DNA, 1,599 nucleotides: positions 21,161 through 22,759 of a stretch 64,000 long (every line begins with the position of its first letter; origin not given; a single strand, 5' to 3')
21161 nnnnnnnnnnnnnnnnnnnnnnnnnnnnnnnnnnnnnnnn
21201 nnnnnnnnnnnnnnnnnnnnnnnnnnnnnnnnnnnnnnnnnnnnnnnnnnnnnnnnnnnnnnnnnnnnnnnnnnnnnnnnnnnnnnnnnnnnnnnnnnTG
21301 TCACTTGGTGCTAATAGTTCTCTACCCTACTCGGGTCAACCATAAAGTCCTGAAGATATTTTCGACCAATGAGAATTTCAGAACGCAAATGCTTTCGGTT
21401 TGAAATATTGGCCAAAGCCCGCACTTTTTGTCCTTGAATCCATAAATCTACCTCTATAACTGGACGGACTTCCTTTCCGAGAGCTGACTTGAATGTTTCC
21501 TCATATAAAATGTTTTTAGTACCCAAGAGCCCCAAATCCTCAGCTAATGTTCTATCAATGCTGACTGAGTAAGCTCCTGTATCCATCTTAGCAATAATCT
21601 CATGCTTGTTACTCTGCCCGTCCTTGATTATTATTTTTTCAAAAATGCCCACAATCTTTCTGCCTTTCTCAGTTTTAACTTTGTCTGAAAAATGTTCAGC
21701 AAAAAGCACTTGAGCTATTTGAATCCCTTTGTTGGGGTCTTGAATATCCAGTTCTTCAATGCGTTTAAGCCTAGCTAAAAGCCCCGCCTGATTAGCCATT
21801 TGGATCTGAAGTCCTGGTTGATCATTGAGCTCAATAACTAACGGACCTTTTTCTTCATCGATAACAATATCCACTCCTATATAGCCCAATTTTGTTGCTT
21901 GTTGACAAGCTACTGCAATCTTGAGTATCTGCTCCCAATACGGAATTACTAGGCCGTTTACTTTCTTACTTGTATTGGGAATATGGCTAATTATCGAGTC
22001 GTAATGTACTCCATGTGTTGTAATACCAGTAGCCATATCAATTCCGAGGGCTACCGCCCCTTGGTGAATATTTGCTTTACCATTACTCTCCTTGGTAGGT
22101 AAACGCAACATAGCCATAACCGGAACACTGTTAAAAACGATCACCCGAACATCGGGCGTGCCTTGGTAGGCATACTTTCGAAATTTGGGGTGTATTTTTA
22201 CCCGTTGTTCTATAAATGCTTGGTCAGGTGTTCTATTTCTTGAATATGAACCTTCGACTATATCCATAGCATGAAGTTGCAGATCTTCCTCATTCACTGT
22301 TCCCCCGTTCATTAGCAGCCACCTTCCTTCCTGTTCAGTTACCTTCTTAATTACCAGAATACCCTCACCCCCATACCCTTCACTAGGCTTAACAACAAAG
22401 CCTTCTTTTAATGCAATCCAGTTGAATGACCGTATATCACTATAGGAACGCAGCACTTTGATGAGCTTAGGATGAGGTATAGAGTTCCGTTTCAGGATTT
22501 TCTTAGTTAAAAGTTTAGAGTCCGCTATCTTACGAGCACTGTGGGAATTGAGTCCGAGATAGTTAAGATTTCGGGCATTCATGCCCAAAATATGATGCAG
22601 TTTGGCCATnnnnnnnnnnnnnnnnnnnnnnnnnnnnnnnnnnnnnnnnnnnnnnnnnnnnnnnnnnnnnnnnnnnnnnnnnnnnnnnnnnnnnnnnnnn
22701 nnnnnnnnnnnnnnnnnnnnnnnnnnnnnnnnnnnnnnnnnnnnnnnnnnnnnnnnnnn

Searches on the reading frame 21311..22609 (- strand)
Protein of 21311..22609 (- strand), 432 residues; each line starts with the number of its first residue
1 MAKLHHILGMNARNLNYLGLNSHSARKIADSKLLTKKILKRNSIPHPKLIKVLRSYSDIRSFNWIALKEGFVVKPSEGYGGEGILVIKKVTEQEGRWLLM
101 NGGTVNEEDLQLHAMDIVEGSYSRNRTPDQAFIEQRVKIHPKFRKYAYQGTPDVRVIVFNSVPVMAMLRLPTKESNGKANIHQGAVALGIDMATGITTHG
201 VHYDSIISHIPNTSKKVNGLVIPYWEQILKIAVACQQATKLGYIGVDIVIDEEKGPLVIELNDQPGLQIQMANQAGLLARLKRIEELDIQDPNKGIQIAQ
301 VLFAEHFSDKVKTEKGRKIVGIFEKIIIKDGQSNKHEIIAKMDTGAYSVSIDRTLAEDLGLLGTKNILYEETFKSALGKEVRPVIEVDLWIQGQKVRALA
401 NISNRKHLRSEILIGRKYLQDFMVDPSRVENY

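Call 8: search_protein_families(library=pfam, proteins=[window:21311-22609:-])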
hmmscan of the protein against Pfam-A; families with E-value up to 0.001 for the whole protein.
window:21311-22609:- (432 aa): 7 families
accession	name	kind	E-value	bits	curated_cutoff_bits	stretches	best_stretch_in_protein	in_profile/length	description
PF14397.11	ATPgrasp_ST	-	5.4e-71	239.5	31.4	1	19-285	9-277/278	Sugar-transfer associated ATP-grasp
PF08443.16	RimK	-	2.3e-13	50.6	21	1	226-269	129-171/188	RimK-like ATP-grasp domain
PF02655.19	ATP-grasp_3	-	1.3e-08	35.5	23.2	0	30-94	2-57/160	ATP-grasp domain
PF14398.11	ATPgrasp_YheCD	-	9.9e-07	28.7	26.8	0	229-271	190-233/255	YheC/D like ATP-grasp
PF05618.17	Zn_protease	-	1.3e-06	28.8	27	1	376-428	76-131/138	Putative ATP-dependent zinc protease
PF02955.21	GSH-S_ATP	-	1.9e-05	24.6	23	0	153-186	85-118/175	Prokaryotic glutathione synthetase, ATP-grasp domain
PF13975.11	gag-asp_proteas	-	0.0002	22.3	28.2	1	331-420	3-91/92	gag-polyprotein putative aspartyl protease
